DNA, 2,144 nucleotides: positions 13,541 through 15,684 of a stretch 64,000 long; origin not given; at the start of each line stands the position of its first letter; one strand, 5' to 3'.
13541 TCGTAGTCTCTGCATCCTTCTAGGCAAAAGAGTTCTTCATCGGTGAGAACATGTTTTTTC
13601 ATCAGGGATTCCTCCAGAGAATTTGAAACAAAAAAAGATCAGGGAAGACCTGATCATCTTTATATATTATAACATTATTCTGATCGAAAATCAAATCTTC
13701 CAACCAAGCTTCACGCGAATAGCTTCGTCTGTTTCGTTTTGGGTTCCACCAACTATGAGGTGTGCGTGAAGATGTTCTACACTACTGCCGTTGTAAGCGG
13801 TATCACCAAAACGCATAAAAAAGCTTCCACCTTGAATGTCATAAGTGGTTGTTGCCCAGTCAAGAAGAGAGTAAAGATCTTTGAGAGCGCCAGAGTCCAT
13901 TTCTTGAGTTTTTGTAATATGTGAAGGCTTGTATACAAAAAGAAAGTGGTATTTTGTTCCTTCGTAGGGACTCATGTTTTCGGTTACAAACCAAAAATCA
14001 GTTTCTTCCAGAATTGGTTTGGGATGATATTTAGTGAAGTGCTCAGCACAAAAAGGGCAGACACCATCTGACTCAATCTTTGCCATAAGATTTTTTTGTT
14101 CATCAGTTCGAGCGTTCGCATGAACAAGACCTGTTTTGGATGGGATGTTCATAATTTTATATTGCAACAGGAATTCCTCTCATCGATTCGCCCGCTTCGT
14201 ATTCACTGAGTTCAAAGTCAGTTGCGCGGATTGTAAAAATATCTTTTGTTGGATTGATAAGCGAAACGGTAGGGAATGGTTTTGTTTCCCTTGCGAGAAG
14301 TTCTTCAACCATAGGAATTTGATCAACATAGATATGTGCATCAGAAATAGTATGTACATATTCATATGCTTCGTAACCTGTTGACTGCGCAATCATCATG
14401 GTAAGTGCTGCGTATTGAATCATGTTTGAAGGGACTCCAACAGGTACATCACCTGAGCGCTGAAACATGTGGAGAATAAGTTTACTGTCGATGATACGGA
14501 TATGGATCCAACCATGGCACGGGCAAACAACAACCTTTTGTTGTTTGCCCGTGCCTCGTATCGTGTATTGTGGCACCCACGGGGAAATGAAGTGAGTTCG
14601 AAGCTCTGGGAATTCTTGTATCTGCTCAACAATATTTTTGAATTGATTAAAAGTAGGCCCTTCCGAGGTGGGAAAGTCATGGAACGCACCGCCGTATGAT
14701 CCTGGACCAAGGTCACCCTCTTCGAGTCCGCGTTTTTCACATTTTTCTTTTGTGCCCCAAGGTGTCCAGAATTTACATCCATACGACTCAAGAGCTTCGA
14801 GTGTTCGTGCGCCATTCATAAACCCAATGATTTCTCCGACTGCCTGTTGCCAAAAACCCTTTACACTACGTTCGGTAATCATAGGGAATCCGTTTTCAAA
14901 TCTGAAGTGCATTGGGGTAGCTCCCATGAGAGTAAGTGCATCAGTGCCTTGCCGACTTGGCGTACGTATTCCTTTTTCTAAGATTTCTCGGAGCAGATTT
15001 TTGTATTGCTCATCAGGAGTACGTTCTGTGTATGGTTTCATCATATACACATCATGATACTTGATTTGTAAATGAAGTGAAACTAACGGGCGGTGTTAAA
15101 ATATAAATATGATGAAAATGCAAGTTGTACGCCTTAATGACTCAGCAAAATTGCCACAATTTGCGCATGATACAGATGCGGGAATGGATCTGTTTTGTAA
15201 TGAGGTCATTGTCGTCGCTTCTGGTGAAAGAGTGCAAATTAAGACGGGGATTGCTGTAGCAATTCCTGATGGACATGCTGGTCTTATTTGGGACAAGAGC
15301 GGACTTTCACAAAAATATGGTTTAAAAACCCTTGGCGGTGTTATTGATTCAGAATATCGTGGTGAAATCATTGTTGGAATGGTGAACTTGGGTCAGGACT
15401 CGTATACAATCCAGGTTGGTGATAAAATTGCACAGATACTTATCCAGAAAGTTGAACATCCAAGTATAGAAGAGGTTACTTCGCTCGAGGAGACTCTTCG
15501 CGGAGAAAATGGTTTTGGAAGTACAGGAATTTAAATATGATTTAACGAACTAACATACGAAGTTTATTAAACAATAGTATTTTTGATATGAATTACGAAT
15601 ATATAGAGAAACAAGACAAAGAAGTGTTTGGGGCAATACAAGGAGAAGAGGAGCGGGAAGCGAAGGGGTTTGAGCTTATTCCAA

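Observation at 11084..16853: Compact thymidylate-synthesis island with two tandem HIT paralogs, an RfaE-II-like nucleotidyltransferase and a dCMP-deaminase fusion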

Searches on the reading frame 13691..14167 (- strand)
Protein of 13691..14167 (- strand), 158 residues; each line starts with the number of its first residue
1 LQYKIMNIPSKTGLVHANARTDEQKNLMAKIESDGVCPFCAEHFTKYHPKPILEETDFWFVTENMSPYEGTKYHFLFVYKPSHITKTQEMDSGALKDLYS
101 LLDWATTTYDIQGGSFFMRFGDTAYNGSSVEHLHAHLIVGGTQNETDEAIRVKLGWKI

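Call 3: search_protein_families(library=pfam, proteins=[window:13691-14167:-], max_evalue=0.01)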
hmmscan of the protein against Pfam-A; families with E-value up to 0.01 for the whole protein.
window:13691-14167:- (158 aa): 2 families
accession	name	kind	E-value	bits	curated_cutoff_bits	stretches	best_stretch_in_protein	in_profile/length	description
PF01230.28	HIT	-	0.00069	20.6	21.5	1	52-140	8-95/98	HIT domain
PF11969.13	DcpS_C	-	0.0011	19.9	24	1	49-139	13-101/114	Scavenger mRNA decapping enzyme C-term binding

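Call 4: search_protein_families(library=ncbifam, proteins=[window:13691-14167:-], max_evalue=0.01)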
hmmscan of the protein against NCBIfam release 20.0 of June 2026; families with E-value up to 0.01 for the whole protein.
window:13691-14167:- (158 aa): 0 families

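Call 15: search_solved_structures(query=window:13691-14167:-, max_evalue=10, show_alignments=2)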
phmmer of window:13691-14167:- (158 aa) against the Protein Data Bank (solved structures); distinct sequences matched with E-value up to 10: 10.
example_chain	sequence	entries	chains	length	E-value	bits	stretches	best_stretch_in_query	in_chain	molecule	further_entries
5km5_A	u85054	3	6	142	0.036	17.1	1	35-143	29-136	Histidine triad nucleotide-binding protein 2, mitochondrial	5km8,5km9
4inc_A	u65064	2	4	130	0.037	17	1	43-143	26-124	Histidine triad nucleotide-binding protein 2, mitochondrial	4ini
3o1x_A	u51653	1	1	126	0.049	16.6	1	44-143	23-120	Histidine triad nucleotide-binding protein 1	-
6yi0_AAA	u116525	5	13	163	0.053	16.5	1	35-143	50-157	Histidine triad nucleotide-binding protein 2, mitochondrial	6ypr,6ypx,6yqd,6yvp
3o1z_A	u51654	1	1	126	0.066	16.2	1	44-143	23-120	Histidine triad nucleotide-binding protein 1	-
1rzy_A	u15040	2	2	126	0.15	15.1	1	44-143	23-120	Histidine triad nucleotide-binding protein 1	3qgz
3rhn_A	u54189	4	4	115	0.17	14.9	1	46-143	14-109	HISTIDINE TRIAD NUCLEOTIDE-BINDING PROTEIN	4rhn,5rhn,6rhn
3o1c_A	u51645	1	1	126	0.2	14.7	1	44-143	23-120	Histidine triad nucleotide-binding protein 1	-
9e3m_A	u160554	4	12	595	0.28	14.2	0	86-119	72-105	P2X purinoceptor 7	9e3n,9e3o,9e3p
2ee8_A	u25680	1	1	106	0.79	12.7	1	27-56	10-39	Protein odd-skipped-related 2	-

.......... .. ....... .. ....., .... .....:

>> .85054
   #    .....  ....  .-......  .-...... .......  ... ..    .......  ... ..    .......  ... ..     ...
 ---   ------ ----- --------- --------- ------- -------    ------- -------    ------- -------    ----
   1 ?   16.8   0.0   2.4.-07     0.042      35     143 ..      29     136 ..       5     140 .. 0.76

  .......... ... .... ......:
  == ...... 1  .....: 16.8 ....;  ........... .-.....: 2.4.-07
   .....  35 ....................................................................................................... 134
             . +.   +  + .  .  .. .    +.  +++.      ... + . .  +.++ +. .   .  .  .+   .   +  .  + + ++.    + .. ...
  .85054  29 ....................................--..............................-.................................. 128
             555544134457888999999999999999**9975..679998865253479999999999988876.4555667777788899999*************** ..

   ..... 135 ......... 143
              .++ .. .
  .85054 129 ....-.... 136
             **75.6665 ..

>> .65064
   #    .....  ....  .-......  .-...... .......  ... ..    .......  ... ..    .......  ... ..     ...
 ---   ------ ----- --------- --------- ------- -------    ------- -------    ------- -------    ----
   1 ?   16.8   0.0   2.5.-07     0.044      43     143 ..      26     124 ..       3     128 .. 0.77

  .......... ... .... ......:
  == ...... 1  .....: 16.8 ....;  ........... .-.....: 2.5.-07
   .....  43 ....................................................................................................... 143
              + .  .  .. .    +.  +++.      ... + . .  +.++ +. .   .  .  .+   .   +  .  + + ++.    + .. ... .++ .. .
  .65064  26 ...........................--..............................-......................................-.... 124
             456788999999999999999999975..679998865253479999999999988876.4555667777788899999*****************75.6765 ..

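Call 23: find_homologous_proteins(query=window:13691-14167:-, max_evalue=0.001)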
Query window:13691-14167:- (158 aa): 419 proteins with E <= 0.001 among 426 candidates; the best 120 are listed.
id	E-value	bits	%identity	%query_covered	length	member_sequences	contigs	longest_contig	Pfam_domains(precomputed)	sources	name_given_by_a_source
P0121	4.3e-102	357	100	97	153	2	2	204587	-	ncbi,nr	ncbi:MAG: hypothetical protein K9M10_00085 [Candidatus Pacebacteria bacterium]|nr:hypothetical prote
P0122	6.0e-76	272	77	94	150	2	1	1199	-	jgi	jgi:ATP adenylyltransferase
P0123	1.3e-75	270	76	96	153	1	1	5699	-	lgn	-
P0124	8.6e-75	268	77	94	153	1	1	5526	-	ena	-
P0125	7.2e-74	265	75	97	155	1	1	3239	-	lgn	-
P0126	2.1e-72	260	75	94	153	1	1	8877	-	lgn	-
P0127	6.6e-72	258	74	97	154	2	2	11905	-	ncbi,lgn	-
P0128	7.5e-72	258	75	97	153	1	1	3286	-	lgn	-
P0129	7.9e-72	258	73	97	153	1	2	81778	-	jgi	-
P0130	2.5e-71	257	71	97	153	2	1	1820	-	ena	-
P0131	2.7e-71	256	71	97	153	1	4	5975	-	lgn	-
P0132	2.9e-71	256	73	97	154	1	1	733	-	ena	-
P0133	3.7e-71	256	75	94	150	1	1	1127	-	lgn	-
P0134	8.6e-71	255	73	97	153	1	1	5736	-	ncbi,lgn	-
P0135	9.9e-71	255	73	97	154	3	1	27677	-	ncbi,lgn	-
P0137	2.2e-70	254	73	96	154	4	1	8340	PF01230.30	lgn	-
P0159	5.2e-66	239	66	97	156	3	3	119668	PF11969.14,PF01230.30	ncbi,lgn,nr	ncbi:HIT domain-containing protein [Candidatus Kaiserbacteria bacterium]|nr:HIT domain-containing pr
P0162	1.2e-65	238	72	94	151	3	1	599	PF01230.30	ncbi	-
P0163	1.5e-65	238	70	94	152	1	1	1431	PF01230.30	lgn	-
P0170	4.8e-65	236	67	96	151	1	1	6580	PF01230.30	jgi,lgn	jgi:diadenosine tetraphosphate (Ap4A) HIT family hydrolase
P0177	1.4e-64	235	68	95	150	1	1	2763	PF01230.30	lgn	-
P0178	1.4e-64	235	67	97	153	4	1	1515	PF01230.30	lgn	-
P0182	4.6e-64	233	66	94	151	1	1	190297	PF01230.30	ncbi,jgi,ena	-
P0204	2.3e-61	224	68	92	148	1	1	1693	PF01230.30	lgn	-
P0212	6.6e-61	223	65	94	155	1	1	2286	PF01230.30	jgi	-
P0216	8.7e-61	222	64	95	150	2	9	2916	PF01230.30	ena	-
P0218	1.1e-60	222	64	94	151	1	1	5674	PF01230.30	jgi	jgi:diadenosine tetraphosphate (Ap4A) HIT family hydrolase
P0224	4.0e-60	220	67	92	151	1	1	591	PF11969.14,PF01230.30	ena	-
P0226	5.0e-60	220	65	94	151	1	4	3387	PF01230.30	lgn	-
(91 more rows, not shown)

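Call 29: search_solved_structures(query=A2, max_evalue=1, show_alignments=2)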
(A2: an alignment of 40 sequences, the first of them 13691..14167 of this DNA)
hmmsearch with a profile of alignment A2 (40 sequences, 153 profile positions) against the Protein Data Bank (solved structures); distinct sequences matched with E-value up to 1: 25.
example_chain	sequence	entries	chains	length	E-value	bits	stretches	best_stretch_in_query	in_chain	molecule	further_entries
3oj7_A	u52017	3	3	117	0.0023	20.9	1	31-137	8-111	Putative histidine triad family protein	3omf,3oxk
4zgl_A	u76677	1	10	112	0.018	18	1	67-142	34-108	Uncharacterized HIT-like protein HP_0404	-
3o1x_A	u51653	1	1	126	0.031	17.2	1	39-137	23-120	Histidine triad nucleotide-binding protein 1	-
4inc_A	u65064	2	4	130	0.032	17.2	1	40-137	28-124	Histidine triad nucleotide-binding protein 2, mitochondrial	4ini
9uch_A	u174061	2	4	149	0.036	17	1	75-136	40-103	Bis(5'-adenosyl)-triphosphatase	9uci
3rhn_A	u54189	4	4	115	0.036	17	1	40-137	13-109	HISTIDINE TRIAD NUCLEOTIDE-BINDING PROTEIN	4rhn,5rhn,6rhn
1rzy_A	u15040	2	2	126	0.036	17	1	39-137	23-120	Histidine triad nucleotide-binding protein 1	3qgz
5uvm_A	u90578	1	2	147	0.037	17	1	32-137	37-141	Histidine triad (HIT) protein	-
5km5_A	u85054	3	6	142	0.04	16.9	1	40-137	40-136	Histidine triad nucleotide-binding protein 2, mitochondrial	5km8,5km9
3o1z_A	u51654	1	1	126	0.042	16.8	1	39-137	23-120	Histidine triad nucleotide-binding protein 1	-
3o1c_A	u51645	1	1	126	0.049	16.6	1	39-137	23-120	Histidine triad nucleotide-binding protein 1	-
6yi0_AAA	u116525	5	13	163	0.059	16.3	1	40-137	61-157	Histidine triad nucleotide-binding protein 2, mitochondrial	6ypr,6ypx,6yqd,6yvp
5waa_A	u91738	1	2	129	0.1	15.5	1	39-137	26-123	Histidine triad nucleotide-binding protein 1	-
5emt_A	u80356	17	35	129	0.11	15.5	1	39-137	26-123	Histidine triad nucleotide-binding protein 1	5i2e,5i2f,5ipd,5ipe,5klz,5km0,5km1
1kpb_A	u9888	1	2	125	0.11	15.5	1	39-137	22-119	HUMAN PROTEIN KINASE C INTERACTING PROTEIN 1 (ZINC PROTEIN)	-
6k5z_A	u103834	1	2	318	0.18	14.7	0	69-132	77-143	Galactose-1-phosphate uridylyltransferase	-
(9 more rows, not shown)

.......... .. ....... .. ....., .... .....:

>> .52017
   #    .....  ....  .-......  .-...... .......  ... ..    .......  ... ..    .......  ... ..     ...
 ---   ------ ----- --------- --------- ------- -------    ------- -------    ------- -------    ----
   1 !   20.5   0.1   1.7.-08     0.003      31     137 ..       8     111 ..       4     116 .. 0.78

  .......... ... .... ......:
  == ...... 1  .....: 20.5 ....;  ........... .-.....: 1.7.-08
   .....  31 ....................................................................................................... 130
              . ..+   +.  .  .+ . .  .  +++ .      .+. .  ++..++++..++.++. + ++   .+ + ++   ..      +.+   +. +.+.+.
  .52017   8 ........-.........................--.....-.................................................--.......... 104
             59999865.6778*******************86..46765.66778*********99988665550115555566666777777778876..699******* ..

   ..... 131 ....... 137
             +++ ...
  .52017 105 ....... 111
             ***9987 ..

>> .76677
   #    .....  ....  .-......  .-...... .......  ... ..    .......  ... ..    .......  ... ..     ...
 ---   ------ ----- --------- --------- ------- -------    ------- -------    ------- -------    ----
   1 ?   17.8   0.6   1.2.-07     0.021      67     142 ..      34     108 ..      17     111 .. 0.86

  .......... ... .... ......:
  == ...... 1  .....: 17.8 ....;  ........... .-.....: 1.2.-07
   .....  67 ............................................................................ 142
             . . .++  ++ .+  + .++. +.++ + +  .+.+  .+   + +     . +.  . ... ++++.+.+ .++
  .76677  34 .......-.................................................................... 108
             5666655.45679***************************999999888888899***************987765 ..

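Call 46: search_protein_families(library=phrogs, proteins=[window:13691-14167:-], max_evalue=0.01)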
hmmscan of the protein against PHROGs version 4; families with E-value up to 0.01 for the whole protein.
window:13691-14167:- (158 aa): 0 families

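Call 47: search_protein_families(library=padloc, proteins=[window:13691-14167:-], max_evalue=0.01)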
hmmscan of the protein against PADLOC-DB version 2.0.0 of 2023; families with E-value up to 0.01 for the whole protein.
window:13691-14167:- (158 aa): 0 families

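Call 60: search_protein_families(library=pfam, alignment_id=A2, max_evalue=0.1)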
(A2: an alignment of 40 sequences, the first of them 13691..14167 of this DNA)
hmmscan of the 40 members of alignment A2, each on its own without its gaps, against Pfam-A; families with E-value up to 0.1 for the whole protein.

A. member 1, window:13691-14167:- (158 aa): 2 families
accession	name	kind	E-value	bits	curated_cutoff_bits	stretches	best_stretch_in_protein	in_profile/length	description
PF01230.28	HIT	-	0.00069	20.6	21.5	1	52-140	8-95/98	HIT domain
PF11969.13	DcpS_C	-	0.0011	19.9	24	1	49-139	13-101/114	Scavenger mRNA decapping enzyme C-term binding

B. families by the number of members that match (of 40 scanned): 8 families
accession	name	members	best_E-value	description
PF01230.28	HIT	32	1.5e-06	HIT domain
PF11969.13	DcpS_C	13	6.1e-06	Scavenger mRNA decapping enzyme C-term binding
PF16285.10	DUF4931_N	2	0.045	Domain of unknown function (DUF4931) N-terminal domain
PF14616.11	Rua1_C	2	0.057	Transcription regulator Rua1, C-terminal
PF08762.16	CRPV_capsid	1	0.014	CRPV capsid protein like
PF04423.19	Rad50_zn_hook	1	0.021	Rad50 zinc hook motif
PF23475.1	zf-Tbcl_FmdE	1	0.031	FmdE treble clef zinc finger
PF23228.1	zf_PCFS4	1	0.093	PCFS4 zinc finger domain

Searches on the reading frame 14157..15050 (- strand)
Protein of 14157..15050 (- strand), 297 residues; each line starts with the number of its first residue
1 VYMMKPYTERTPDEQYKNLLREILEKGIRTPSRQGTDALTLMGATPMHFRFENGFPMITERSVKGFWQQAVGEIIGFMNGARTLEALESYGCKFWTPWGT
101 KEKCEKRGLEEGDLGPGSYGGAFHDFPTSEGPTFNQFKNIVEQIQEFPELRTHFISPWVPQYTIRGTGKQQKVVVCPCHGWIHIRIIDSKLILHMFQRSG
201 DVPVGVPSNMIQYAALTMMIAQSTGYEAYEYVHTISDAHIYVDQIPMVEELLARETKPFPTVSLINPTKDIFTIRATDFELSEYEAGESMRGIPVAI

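Call 3: search_protein_families(library=pfam, proteins=[window:14157-15050:-], max_evalue=0.01)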
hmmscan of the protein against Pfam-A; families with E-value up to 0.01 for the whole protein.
window:14157-15050:- (297 aa): 1 family
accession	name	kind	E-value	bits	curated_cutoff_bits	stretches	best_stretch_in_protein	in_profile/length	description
PF00303.24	Thymidylat_synt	-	1.6e-62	211.5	24.3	1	14-291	1-261/266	Thymidylate synthase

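Call 4: search_protein_families(library=ncbifam, proteins=[window:14157-15050:-], max_evalue=0.01)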
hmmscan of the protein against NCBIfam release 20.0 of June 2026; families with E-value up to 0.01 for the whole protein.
window:14157-15050:- (297 aa): 8 families
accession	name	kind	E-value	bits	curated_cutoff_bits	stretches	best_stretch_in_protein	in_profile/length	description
NF002497.0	PRK01827.1-3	equivalog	4.2e-56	190.2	327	1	14-292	2-260/264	thymidylate synthase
NF002496.0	PRK01827.1-2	equivalog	2.7e-52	177.8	325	2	112-292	142-314/318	thymidylate synthase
TIGR03284.1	thym_sym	equivalog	4.2e-52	177.1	108.35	2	106-292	114-292/296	thymidylate synthase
NF002499.0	PRK01827.1-5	equivalog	5e-41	140.7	405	1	14-292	2-260/264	thymidylate synthase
NF002495.0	PRK01827.1-1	equivalog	1.1e-32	113.7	327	1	13-287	5-270/279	thymidylate synthase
NF002498.0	PRK01827.1-4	equivalog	4e-30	105.1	427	1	15-290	3-277/283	thymidylate synthase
NF010393.0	PRK13821.1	equivalog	1.7e-26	93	576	2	169-266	183-282/323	thymidylate synthase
TIGR03283.1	thy_syn_methano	equivalog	4.4e-09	36.1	174.55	1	134-243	94-196/201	thymidylate synthase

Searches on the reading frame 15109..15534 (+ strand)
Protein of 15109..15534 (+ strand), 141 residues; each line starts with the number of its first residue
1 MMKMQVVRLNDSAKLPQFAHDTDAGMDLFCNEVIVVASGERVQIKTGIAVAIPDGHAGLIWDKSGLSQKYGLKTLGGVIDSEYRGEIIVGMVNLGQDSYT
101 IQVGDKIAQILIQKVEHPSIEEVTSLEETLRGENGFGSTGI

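Call 3: search_protein_families(library=pfam, proteins=[window:15109-15534:+], max_evalue=0.01)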
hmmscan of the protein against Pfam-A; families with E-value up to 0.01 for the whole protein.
window:15109-15534:+ (141 aa): 2 families
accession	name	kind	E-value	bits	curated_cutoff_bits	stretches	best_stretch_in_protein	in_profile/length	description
PF00692.24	dUTPase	-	4.5e-30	104.5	22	1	12-140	2-129/129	dUTPase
PF22769.1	DCD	-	3e-06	27.8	27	1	32-114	69-152/153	dCTP deaminase-like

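Call 4: search_protein_families(library=ncbifam, proteins=[window:15109-15534:+], max_evalue=0.01)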
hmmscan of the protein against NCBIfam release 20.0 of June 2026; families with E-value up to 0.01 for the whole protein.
window:15109-15534:+ (141 aa): 5 families
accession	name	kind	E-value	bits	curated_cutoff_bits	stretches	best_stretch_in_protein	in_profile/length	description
TIGR00576.1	dut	superfamily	7.7e-43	145.6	102.55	1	3-140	1-142/143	dUTP diphosphatase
NF001862.0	PRK00601.1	equivalog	1.6e-41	141.4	103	1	2-140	6-148/150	dUTP diphosphatase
NF010561.0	PRK13956.1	equivalog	4.4e-09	36.3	223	1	7-114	10-125/147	dUTP diphosphatase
TIGR02274.1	dCTP_deam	equivalog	6.8e-08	32.4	92.8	1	31-121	69-160/180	dCTP deaminase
NF002598.0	PRK02253.1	equivalog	0.0031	17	130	1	47-118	83-153/167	deoxyuridine 5'-triphosphate nucleotidohydrolase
